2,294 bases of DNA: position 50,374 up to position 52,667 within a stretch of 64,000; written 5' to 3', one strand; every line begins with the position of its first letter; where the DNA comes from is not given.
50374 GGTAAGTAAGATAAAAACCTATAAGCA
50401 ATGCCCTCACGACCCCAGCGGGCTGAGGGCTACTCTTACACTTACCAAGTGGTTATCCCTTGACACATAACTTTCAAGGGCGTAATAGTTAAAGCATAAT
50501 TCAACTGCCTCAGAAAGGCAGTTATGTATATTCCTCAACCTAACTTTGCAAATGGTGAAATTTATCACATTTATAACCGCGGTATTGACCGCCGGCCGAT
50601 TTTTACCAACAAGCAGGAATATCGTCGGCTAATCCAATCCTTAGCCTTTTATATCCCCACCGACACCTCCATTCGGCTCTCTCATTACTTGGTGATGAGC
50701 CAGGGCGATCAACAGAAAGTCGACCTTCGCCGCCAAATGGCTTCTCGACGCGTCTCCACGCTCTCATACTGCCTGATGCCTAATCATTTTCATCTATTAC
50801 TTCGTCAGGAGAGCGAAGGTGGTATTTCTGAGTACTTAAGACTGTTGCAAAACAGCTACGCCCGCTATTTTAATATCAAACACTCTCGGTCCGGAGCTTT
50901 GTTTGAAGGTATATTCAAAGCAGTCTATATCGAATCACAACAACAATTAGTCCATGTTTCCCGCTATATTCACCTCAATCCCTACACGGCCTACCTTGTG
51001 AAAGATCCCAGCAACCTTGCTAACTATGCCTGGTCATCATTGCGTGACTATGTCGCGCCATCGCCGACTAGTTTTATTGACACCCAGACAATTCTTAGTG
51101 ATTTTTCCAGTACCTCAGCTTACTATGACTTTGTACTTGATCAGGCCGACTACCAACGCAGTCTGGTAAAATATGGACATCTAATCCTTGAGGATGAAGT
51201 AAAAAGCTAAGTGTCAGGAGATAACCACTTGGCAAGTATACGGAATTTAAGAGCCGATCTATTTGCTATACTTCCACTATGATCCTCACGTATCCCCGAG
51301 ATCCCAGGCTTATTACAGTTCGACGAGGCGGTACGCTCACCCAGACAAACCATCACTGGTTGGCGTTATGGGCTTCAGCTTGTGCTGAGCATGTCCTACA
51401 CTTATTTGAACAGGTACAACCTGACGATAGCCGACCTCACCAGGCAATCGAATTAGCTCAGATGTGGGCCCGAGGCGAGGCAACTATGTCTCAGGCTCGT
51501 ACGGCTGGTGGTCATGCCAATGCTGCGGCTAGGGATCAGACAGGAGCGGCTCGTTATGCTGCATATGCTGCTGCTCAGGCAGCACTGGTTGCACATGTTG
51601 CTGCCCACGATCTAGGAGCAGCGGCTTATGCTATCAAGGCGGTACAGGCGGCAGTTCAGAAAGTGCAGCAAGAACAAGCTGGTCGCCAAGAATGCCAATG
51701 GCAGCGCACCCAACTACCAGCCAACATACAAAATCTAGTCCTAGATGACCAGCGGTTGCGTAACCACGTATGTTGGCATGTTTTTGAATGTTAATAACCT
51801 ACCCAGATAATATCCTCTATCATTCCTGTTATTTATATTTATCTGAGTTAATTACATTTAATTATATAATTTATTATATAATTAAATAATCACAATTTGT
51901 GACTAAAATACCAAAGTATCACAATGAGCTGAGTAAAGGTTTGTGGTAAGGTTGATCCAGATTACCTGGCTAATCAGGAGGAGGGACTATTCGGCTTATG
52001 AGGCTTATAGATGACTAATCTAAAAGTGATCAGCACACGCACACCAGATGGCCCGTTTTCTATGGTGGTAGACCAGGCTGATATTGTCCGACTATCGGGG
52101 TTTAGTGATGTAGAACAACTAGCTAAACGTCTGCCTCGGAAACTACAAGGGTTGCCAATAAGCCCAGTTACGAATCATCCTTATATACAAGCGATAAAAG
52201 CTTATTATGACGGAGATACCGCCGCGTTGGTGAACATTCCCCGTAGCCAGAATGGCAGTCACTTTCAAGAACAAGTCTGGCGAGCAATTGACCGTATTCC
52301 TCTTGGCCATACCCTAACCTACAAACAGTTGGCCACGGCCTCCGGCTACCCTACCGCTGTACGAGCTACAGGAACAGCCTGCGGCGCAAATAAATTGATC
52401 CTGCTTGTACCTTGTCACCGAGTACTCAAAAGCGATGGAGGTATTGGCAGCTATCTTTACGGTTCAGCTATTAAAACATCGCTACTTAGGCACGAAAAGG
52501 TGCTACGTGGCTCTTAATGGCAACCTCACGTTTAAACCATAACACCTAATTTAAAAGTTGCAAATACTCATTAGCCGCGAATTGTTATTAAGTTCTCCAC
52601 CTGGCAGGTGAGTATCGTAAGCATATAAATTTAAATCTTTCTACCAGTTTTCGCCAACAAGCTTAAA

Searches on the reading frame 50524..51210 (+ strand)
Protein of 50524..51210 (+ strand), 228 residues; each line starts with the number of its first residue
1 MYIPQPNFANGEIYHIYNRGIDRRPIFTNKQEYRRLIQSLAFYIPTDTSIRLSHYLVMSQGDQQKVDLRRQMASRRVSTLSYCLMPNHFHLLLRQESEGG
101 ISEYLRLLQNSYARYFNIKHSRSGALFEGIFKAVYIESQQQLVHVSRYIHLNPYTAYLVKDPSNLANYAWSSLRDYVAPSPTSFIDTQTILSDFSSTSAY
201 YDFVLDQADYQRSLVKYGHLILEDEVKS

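Call 11: search_protein_families(library=pfam, proteins=[window:50524-51210:+])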
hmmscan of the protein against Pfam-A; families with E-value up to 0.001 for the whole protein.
window:50524-51210:+ (228 aa): 1 family
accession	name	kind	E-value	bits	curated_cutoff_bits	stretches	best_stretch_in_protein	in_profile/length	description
PF01797.21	Y1_Tnp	-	8.4e-08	32.8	23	1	71-150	35-119/121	Transposase IS200 like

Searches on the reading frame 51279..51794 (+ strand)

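Call 11: search_protein_families(library=pfam, proteins=[window:51279-51794:+])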
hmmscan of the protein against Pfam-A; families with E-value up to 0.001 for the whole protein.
window:51279-51794:+ (171 aa): 2 families
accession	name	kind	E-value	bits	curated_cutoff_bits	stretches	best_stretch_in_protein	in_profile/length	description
PF21805.3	Imm5_like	-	1.4e-34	119.2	25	1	19-148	2-128/129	Imm-5 like putative immunity protein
PF14423.12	Imm5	-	2.9e-05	24.7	25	1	32-126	38-128/186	Immunity protein Imm5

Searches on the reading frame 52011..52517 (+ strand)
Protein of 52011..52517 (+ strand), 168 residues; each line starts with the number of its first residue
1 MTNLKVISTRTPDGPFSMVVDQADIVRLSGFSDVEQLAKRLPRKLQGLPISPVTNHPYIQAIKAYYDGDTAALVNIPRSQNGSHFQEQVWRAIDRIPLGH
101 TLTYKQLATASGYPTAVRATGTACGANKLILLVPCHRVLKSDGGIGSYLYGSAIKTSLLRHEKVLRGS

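Call 11: search_protein_families(library=pfam, proteins=[window:52011-52517:+])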
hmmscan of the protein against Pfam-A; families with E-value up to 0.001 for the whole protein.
window:52011-52517:+ (168 aa): 1 family
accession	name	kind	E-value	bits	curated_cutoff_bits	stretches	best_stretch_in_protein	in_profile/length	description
PF01035.26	DNA_binding_1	-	2.9e-28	97.9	27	1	85-164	2-81/81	6-O-methylguanine DNA methyltransferase, DNA binding domain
